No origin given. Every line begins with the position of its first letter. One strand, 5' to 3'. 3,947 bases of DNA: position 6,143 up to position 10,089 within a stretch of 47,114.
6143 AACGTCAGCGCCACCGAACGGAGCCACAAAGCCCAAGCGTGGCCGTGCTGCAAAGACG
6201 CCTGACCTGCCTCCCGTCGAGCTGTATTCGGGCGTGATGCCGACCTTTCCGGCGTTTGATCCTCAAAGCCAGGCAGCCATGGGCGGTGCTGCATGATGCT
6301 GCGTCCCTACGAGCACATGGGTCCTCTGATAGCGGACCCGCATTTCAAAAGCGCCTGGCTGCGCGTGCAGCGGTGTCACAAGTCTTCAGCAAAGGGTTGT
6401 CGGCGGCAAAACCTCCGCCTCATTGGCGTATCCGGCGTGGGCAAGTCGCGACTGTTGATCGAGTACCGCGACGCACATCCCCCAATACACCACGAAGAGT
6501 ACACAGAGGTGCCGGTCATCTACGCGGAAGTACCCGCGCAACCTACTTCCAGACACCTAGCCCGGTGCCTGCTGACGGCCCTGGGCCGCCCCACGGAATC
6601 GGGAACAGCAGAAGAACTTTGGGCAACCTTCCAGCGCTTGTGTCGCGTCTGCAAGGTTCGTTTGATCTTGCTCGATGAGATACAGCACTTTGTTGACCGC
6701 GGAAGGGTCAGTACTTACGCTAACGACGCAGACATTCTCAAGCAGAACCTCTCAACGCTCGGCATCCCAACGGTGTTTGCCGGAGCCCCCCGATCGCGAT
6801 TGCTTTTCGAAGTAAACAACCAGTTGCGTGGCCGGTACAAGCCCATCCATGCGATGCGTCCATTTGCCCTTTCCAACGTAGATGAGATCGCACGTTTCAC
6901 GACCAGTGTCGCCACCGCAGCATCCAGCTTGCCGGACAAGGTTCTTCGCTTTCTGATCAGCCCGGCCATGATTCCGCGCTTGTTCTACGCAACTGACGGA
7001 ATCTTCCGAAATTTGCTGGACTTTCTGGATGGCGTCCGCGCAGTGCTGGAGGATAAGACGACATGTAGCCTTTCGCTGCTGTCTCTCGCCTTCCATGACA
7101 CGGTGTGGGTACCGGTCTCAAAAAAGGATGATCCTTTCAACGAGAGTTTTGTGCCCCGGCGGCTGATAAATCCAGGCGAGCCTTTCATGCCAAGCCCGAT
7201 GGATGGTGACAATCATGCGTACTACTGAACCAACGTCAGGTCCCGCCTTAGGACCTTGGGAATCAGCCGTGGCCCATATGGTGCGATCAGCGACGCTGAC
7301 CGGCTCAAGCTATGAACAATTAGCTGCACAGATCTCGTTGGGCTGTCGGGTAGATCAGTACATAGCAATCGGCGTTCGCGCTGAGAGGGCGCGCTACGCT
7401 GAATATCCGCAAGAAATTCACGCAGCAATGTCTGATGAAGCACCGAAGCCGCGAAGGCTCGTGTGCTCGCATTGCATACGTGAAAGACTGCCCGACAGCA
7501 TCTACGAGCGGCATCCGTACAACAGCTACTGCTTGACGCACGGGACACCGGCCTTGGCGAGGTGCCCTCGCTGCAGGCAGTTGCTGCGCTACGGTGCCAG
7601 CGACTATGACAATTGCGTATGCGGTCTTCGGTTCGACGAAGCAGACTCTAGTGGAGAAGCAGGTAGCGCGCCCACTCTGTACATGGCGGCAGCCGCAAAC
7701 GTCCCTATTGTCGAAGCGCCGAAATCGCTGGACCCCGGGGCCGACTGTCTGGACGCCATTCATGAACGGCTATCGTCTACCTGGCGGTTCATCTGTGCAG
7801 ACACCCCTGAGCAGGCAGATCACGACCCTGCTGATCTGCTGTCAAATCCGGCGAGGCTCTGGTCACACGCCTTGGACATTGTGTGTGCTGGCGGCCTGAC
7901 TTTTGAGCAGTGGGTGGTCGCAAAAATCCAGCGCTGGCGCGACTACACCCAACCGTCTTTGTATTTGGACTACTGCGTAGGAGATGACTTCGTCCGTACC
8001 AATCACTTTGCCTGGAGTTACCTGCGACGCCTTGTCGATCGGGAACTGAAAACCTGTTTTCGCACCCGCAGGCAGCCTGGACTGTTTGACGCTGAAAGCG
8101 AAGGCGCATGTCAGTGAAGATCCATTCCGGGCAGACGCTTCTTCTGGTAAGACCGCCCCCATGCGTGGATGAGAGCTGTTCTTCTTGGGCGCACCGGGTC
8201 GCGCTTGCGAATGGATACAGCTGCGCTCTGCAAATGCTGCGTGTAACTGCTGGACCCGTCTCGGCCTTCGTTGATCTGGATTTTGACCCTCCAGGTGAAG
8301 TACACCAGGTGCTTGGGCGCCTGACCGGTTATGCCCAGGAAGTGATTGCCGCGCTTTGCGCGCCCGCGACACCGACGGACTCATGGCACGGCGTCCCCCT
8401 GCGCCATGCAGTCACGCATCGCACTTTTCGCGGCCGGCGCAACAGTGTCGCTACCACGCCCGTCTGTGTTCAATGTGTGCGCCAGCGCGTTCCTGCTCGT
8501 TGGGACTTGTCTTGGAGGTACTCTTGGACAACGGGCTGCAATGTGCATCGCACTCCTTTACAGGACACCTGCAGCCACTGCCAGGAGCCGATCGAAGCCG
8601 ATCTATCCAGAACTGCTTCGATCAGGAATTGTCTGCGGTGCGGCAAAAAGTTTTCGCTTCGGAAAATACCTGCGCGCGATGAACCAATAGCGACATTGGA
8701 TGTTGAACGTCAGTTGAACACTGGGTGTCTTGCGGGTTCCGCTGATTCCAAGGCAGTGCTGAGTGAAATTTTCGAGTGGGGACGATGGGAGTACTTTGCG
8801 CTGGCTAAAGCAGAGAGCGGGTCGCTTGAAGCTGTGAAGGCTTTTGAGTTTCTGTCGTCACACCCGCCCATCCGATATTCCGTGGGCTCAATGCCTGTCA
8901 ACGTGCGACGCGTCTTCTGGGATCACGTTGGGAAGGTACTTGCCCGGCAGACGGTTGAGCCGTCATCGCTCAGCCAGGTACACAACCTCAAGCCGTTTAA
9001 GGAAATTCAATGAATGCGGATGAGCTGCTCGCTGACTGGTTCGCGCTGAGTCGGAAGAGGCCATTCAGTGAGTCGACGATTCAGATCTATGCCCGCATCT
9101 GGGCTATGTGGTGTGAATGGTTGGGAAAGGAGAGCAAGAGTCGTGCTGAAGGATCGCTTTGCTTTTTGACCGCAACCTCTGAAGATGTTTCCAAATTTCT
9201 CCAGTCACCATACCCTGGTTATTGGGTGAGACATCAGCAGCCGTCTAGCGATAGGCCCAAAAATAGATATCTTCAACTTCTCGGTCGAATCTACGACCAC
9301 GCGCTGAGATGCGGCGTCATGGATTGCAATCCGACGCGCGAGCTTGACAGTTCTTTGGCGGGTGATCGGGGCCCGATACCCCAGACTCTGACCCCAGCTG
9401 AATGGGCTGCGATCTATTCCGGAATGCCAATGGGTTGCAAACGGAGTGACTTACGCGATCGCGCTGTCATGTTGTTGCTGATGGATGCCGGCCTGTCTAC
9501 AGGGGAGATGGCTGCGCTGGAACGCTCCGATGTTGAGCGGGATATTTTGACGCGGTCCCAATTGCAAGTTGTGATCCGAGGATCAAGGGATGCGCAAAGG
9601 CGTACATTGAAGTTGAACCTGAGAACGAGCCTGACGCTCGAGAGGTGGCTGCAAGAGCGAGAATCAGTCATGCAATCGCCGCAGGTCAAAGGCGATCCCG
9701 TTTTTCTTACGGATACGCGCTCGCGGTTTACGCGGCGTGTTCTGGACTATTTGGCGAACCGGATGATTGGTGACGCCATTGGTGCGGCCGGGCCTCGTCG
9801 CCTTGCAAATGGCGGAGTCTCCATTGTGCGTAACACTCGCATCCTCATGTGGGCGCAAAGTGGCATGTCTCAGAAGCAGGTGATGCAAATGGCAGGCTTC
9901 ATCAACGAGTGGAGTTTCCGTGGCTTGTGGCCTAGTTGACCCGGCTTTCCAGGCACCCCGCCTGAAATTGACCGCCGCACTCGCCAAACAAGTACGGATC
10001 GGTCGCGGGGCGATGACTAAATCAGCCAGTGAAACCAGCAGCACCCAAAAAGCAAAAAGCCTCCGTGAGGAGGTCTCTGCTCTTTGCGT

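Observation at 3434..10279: Compact, essentially cargo-less Tn7-like element with up to three target-selector genes and an unrecognised attachment site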

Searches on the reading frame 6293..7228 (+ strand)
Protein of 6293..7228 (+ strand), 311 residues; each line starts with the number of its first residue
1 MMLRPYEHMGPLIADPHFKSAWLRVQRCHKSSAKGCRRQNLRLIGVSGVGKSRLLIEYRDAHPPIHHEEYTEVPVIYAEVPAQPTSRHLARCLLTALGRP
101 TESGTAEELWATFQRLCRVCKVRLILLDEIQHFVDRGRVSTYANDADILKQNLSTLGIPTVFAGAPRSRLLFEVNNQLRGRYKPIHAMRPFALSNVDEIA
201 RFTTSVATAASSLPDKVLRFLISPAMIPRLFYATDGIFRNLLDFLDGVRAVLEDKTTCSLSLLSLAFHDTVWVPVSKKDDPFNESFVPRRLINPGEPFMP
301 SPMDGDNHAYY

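Call 3: search_protein_families(library=pfam, proteins=[window:6293-7228:+], max_evalue=0.01)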
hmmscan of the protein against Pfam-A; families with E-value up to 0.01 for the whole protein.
window:6293-7228:+ (311 aa): 5 families
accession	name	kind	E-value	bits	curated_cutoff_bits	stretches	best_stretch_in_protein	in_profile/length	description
PF05621.17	TniB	-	7.2e-25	88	22.4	1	35-187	32-184/189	Bacterial TniB protein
PF13401.12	AAA_22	-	1e-15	58.6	27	1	39-168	6-126/130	AAA domain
PF13191.12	AAA_16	-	0.0013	19.7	32.6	1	30-131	17-142/167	AAA ATPase domain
PF25201.1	nSTAND6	-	0.0013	19.2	27.7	0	29-136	9-116/148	Novel STAND NTPase 6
PF13173.12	AAA_14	-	0.0047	17.4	27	0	41-193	5-125/129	AAA domain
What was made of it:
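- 6293..7228 (+): tnsC, a short TniB-type AAA+ ATPase. PF05621 at 7e-25 and AAA_22 at 1e-15 (call 3).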

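Call 7: search_protein_families(library=ncbifam, proteins=[window:6293-7228:+], max_evalue=0.01)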
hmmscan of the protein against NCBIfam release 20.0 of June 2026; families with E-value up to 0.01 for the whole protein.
window:6293-7228:+ (311 aa): 0 families

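Call 11: search_protein_families(library=phrogs, proteins=[window:6293-7228:+], max_evalue=0.001)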
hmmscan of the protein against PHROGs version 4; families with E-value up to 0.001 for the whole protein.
window:6293-7228:+ (311 aa): 1 family
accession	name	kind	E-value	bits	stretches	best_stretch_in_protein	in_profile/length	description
phrog_296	-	integration and excision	0.00017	21.5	1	43-136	323-403/626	DNA transposition protein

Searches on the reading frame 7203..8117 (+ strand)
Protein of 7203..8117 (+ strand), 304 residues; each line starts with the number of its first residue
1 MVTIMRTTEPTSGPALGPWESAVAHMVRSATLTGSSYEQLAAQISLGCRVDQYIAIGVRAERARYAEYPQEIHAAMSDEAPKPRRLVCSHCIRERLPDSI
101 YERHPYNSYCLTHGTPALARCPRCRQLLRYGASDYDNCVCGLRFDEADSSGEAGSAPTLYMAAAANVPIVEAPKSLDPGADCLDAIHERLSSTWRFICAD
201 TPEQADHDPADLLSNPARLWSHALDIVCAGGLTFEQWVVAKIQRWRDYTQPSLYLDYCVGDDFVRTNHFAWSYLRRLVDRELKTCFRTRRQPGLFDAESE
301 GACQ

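Call 3: search_protein_families(library=pfam, proteins=[window:7203-8117:+], max_evalue=0.01)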
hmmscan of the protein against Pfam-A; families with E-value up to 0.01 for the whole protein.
window:7203-8117:+ (304 aa): 0 families

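Call 7: search_protein_families(library=ncbifam, proteins=[window:7203-8117:+], max_evalue=0.01)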
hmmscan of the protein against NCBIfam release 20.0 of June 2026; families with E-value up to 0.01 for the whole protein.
window:7203-8117:+ (304 aa): 0 families

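Call 11: search_protein_families(library=phrogs, proteins=[window:7203-8117:+], max_evalue=0.001)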
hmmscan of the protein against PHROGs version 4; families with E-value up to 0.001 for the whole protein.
window:7203-8117:+ (304 aa): 0 families

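Call 52: search_solved_structures(query=window:7203-8117:+, max_evalue=1, show_alignments=1)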
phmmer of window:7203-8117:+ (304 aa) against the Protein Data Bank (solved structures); distinct sequences matched with E-value up to 1: 4.
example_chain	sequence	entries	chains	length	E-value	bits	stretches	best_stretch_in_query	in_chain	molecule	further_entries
8un9_A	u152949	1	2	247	0.11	15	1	202-258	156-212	Exonuclease MrfB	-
7u5d_I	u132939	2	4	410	0.42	13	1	87-146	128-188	TniQ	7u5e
9y6s_5g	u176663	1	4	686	0.89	12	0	102-162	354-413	Dynein intermediate-chain-like protein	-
4ayc_A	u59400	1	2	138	0.9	12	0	61-139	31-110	E3 UBIQUITIN-PROTEIN LIGASE RNF8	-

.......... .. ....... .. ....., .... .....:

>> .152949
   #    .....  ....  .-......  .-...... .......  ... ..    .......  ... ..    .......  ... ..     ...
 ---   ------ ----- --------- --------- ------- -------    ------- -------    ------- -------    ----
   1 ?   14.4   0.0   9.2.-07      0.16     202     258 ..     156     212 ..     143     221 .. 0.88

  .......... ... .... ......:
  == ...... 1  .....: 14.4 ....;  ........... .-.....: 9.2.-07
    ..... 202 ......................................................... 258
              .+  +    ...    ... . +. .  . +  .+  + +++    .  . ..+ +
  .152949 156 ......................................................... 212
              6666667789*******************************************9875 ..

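Call 99: search_solved_structures(query=A13, max_evalue=0.1)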
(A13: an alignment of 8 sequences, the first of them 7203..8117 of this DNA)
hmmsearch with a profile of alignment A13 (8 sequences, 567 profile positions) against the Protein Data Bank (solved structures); distinct sequences matched with E-value up to 0.1: 2.
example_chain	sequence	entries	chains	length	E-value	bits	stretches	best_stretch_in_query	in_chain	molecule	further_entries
7u5d_I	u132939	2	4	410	9.4e-09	37.7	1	87-160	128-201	TniQ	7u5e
30ga_I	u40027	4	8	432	8.1e-05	24.7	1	87-152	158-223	TniQ.1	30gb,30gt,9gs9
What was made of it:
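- On Tn7-like transposon: The 7203-8117 family profile hits TniQ 7u5d_I at 9.4e-9 (call 99).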

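Call 101: search_protein_families(library=pfam, alignment_id=A13, max_evalue=0.01)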
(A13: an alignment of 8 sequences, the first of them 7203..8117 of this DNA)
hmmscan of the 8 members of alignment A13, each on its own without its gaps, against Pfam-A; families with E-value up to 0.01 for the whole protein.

A. member 1, window:7203-8117:+ (304 aa): 0 families

B. families by the number of members that match (of 8 scanned): 1 family
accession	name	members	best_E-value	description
PF06527.16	TniQ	1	0.003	TniQ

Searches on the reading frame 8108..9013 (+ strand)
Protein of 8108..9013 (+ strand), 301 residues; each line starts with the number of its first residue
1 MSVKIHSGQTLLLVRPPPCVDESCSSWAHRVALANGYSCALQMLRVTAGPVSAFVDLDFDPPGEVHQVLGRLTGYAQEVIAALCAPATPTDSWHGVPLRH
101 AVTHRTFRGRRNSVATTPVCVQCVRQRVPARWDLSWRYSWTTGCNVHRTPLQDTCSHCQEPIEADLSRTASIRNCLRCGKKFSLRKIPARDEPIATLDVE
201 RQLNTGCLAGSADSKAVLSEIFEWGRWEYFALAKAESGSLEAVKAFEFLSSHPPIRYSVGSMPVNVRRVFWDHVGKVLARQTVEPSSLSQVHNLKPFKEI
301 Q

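Call 3: search_protein_families(library=pfam, proteins=[window:8108-9013:+], max_evalue=0.01)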
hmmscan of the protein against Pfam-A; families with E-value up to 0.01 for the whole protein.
window:8108-9013:+ (301 aa): 1 family
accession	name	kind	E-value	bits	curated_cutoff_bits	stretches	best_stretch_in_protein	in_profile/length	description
PF06527.16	TniQ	-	1e-11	46.1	27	1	14-151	2-142/142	TniQ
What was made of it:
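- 8108..9013 (+): Second TniQ-family protein. PF06527 at 1e-11 (call 3).
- On Tn7-like transposon: 8108-9013: PF06527 at 1e-11 (call 3).
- Checked: 8108-9013: TniQ, E 1e-11 (call 3).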

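Call 7: search_protein_families(library=ncbifam, proteins=[window:8108-9013:+], max_evalue=0.01)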
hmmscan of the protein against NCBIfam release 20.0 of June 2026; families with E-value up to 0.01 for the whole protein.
window:8108-9013:+ (301 aa): 0 families

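Call 57: search_solved_structures(query=window:8108-9013:+, max_evalue=1, show_alignments=1)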
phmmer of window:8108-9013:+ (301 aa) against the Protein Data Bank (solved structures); distinct sequences matched with E-value up to 1: 11.
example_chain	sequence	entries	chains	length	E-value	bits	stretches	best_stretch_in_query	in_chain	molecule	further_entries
30ga_I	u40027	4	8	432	2.1e-05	27.6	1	111-201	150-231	TniQ.1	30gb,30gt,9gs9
6lnd_K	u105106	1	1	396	0.0015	21.5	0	116-185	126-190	transposition protein TniQ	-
6v9p_A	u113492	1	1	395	0.0019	21.2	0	116-185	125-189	TniQ family protein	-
6pif_J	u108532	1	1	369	0.0028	20.6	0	116-175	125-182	TniQ monomer 2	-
6lnb_J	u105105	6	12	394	0.0028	20.6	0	116-185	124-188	Transposition protein TniQ | TniQ | TniQ family protein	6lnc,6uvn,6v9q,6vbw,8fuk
6pig_J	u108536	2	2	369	0.0031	20.5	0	116-175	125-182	TniQ monomer 2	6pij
7u5d_I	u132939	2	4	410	0.0041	20.1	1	115-194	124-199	TniQ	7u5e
6pif_I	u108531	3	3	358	0.018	18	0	11-47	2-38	TniQ monomer 1 | TniQ monomer I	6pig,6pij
8fcu_P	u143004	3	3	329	0.11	15.4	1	111-178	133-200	TniQ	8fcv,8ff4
1z7a_A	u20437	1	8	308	0.33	13.8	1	178-277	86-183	conserved hypothetical protein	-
8v32_J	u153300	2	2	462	0.56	13.1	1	108-181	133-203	TnsD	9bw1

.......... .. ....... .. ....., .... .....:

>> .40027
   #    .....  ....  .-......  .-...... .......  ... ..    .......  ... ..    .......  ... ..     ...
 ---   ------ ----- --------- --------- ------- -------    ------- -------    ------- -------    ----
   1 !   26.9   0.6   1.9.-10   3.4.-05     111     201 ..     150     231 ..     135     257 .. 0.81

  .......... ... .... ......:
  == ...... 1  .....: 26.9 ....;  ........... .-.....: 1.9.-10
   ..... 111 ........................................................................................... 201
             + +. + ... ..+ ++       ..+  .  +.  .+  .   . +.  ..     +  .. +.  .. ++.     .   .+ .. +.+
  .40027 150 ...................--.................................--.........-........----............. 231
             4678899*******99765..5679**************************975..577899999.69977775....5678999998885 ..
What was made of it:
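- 8108..9013 (+): TniQ.1 chain 30ga_I at 2e-5 (call 57).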

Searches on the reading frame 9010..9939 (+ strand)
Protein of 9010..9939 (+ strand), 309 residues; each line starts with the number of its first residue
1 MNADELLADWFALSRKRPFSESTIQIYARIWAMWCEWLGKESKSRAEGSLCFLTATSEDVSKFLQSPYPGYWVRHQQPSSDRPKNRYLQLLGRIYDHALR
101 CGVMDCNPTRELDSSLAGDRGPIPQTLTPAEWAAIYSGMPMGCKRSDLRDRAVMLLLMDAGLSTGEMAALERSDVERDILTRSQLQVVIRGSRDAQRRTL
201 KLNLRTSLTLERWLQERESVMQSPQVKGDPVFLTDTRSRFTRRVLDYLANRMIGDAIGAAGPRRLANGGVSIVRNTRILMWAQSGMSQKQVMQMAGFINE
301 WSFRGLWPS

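Call 3: search_protein_families(library=pfam, proteins=[window:9010-9939:+], max_evalue=0.01)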
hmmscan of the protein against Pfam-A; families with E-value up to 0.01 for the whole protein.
window:9010-9939:+ (309 aa): 1 family
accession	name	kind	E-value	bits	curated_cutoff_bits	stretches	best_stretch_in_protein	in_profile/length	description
PF00589.27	Phage_integrase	-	5.8e-05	23.4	27.1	1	127-248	3-113/172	Phage integrase family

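Call 7: search_protein_families(library=ncbifam, proteins=[window:9010-9939:+], max_evalue=0.01)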
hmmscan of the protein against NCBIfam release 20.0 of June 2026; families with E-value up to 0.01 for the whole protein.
window:9010-9939:+ (309 aa): 6 families
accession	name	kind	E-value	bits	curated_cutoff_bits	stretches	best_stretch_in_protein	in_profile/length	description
TIGR02225.1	recomb_XerD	equivalog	4.4e-14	52.5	329.6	1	13-244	7-215/290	site-specific tyrosine recombinase XerD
NF001399.0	PRK00283.1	subfamily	5.7e-14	52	279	1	13-245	16-224/300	tyrosine recombinase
TIGR02224.1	recomb_XerC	equivalog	1.7e-13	50.7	335.15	1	13-253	7-227/295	tyrosine recombinase XerC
NF040815.2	recomb_XerA_Arch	equivalog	2e-07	30.8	220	1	17-247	10-198/263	site-specific tyrosine recombinase/integron integrase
NF002331.0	PRK01287.1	subfamily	4.2e-07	29.2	371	1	6-254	29-262/365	site-specific tyrosine recombinase XerC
NF003462.0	PRK05084.1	equivalog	0.00025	19.9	267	1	146-242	193-282/360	tyrosine recombinase XerS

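Call 56: search_solved_structures(query=window:9010-9939:+, max_evalue=0.01, show_alignments=2)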
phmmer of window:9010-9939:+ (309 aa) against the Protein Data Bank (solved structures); distinct sequences matched with E-value up to 0.01: 1.
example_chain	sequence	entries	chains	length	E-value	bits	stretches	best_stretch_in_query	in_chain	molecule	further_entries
1a0p_A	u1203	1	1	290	0.00058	22.4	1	13-216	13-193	SITE-SPECIFIC RECOMBINASE XERD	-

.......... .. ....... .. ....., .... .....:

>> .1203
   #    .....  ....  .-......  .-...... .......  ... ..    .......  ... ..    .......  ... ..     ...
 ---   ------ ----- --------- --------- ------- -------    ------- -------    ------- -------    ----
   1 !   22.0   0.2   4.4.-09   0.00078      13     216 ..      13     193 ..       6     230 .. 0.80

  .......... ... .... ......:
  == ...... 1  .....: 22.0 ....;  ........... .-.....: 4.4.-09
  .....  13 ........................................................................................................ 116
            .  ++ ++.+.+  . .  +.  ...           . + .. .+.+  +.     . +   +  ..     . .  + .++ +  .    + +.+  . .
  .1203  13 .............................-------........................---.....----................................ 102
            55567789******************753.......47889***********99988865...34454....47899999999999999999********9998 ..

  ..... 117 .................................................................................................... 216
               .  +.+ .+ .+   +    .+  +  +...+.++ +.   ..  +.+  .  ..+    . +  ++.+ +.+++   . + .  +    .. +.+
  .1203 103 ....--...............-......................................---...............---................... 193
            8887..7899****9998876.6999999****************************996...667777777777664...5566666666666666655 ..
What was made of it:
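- On Tn5053/Tn402 family: The last gene is an inactive tyrosine recombinase (calls 3, 56).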

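Call 103: search_protein_families(library=padloc, proteins=[window:9010-9939:+], max_evalue=0.01)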
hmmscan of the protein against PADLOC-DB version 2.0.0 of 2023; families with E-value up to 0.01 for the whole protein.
window:9010-9939:+ (309 aa): 0 families
